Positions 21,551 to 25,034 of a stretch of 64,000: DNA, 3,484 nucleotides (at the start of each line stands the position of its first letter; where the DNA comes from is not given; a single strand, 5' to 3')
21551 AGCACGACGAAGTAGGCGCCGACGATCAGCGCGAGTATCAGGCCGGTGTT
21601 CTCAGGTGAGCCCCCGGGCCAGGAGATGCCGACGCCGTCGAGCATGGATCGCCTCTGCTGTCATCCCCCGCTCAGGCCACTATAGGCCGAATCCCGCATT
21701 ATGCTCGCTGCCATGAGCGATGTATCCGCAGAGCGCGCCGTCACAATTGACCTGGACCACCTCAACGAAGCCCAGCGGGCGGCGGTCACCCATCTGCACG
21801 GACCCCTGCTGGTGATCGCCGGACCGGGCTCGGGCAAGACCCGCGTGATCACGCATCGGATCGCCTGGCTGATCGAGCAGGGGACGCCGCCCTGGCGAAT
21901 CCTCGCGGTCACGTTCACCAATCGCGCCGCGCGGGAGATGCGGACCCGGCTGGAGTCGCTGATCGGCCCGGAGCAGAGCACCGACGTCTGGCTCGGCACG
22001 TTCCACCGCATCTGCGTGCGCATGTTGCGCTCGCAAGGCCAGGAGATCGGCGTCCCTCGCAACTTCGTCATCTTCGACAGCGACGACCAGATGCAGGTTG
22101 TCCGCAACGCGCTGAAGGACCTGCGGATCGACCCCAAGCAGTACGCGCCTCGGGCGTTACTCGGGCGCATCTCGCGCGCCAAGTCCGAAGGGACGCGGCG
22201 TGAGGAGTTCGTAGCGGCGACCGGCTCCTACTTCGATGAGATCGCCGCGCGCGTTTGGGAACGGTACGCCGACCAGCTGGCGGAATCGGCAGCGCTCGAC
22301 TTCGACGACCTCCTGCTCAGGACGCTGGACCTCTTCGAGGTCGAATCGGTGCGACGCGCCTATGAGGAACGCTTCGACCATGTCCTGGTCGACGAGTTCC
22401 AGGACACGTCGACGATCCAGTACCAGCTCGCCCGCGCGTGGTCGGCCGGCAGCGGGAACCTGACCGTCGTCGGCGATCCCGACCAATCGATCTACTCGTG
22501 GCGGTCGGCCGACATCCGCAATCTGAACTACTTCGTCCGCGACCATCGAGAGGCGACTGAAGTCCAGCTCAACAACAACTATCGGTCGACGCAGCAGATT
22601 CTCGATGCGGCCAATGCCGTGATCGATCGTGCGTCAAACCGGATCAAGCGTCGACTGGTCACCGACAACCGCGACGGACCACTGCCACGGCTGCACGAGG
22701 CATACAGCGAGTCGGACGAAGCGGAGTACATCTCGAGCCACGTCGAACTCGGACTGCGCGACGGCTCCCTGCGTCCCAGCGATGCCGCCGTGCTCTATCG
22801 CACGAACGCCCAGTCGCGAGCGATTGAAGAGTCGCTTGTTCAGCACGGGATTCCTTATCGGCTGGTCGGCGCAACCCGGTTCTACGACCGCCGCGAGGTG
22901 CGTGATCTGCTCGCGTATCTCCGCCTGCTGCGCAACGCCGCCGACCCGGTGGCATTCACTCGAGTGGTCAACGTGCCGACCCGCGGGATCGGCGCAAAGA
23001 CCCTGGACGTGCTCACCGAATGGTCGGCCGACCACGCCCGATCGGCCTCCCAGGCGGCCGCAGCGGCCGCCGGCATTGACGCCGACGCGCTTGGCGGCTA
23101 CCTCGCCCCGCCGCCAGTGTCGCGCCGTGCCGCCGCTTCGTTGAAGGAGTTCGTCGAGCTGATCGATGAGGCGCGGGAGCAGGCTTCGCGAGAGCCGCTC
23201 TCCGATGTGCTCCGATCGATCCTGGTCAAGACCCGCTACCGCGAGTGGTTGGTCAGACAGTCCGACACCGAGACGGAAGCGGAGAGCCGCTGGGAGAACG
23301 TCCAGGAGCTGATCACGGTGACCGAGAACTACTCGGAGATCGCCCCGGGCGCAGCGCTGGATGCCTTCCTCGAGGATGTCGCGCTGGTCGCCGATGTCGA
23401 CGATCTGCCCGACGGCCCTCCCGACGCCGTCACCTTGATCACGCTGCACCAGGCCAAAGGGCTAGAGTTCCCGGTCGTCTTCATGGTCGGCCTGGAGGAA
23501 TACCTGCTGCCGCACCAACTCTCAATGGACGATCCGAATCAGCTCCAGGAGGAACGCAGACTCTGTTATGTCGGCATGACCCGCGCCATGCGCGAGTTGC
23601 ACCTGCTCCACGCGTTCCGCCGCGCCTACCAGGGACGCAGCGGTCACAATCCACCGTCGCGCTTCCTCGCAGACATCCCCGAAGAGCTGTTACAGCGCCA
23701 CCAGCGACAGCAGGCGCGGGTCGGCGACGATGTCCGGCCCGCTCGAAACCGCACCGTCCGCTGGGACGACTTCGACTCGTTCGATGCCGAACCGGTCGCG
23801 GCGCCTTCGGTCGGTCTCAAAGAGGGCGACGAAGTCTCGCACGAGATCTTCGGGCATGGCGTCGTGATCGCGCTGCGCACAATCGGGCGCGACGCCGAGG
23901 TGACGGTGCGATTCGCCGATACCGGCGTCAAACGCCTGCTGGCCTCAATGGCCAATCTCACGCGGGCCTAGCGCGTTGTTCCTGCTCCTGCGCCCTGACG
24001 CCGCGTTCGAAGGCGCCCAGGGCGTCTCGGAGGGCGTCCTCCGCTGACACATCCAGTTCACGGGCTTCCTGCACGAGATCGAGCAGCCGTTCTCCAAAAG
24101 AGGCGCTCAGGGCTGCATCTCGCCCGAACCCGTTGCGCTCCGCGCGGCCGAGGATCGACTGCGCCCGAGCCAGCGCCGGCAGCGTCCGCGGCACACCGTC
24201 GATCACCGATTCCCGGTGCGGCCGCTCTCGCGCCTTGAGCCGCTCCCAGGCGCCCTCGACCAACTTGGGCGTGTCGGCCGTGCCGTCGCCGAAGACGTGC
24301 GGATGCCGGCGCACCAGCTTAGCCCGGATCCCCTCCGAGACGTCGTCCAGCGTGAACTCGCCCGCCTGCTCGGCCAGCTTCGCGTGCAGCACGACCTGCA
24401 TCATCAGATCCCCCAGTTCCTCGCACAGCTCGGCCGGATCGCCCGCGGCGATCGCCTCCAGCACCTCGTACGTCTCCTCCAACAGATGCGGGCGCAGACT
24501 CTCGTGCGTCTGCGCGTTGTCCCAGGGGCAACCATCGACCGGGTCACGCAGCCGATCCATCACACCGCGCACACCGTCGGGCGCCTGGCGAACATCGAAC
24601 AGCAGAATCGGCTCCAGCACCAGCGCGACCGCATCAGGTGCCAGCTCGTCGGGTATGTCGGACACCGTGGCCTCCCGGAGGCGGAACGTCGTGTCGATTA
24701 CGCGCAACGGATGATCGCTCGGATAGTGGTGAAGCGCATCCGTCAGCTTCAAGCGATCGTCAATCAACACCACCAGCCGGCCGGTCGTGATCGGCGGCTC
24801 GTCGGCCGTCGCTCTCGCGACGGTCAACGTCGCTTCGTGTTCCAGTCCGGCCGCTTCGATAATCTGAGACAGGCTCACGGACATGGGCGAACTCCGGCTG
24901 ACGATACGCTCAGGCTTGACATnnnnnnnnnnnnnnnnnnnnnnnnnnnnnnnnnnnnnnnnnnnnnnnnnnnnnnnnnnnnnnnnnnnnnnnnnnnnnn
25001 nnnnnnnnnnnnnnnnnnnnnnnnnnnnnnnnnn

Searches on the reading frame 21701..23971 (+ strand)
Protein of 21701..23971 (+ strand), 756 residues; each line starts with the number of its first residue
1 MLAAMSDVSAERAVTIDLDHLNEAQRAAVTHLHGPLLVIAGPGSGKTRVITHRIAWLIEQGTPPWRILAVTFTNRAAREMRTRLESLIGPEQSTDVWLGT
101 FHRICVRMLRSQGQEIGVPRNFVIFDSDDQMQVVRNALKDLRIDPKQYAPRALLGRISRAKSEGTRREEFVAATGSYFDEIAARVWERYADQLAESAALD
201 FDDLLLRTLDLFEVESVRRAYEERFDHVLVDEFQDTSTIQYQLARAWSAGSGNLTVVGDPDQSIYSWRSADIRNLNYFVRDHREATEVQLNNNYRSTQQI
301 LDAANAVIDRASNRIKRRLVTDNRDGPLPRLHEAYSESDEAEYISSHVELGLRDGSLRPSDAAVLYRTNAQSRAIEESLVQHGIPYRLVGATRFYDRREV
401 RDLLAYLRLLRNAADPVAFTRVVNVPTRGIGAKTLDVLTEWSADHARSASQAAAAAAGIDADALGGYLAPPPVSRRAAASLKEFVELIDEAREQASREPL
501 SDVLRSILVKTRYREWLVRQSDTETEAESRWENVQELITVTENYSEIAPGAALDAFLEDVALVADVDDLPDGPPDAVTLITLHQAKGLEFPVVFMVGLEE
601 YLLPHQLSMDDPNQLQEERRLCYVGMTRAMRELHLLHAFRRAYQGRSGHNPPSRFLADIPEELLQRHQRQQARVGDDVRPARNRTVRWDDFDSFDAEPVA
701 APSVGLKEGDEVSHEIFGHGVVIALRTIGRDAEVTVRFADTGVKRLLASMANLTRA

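Call 6: search_protein_families(library=pfam, proteins=[window:21701-23971:+], max_evalue=0.001)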
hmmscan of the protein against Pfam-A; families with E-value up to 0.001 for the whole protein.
window:21701-23971:+ (756 aa): 9 families
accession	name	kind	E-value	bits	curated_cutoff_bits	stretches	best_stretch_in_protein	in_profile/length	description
PF00580.27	UvrD-helicase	-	8.7e-85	285.1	23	1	21-281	1-269/271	UvrD/REP helicase N-terminal domain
PF13361.12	UvrD_C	-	1.6e-69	235.4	25.6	1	288-635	1-345/350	UvrD-like helicase C-terminal domain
PF13245.12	AAA_19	-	3e-25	89.4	25.1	1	25-266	1-132/134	AAA domain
PF21196.3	PcrA_UvrD_tudor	-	3.6e-11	43.2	23.9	1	709-753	2-46/48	PcrA/UvrD tudor domain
PF13538.12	UvrD_C_2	-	1.7e-09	37.8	27.4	1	577-635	2-51/52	UvrD-like helicase C-terminal domain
PF01443.25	Viral_helicase1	-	6.7e-08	33.1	21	0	579-636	179-227/228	Viral superfamily 1 RNA helicase core domain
PF13604.12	AAA_30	-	2.8e-07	30.9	27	1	20-85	1-67/191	AAA domain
PF13086.12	AAA_11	-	3.9e-05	24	27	1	20-112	1-93/257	AAA domain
PF13401.12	AAA_22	-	0.00043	21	27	0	33-142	5-105/130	AAA domain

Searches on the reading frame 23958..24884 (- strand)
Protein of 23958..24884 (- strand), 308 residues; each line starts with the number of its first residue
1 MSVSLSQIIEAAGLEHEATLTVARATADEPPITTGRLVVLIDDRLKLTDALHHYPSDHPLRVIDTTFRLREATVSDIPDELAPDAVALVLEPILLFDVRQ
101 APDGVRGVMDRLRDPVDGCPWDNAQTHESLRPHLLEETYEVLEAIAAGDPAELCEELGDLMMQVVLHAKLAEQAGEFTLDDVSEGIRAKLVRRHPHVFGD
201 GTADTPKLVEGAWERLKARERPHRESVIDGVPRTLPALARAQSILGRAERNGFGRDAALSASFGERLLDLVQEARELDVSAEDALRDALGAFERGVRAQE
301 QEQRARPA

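Call 47: search_protein_families(library=pfam, proteins=[window:23958-24884:-], max_evalue=0.001)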
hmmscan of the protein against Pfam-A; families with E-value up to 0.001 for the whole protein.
window:23958-24884:- (308 aa): 2 families
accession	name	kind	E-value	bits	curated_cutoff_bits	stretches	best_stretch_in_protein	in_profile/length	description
PF03819.22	MazG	-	4.3e-27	94.6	22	1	125-198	1-74/74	MazG nucleotide pyrophosphohydrolase domain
PF01503.22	PRA-PH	-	0.00093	20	21.3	0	129-165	29-65/86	Phosphoribosyl-ATP pyrophosphohydrolase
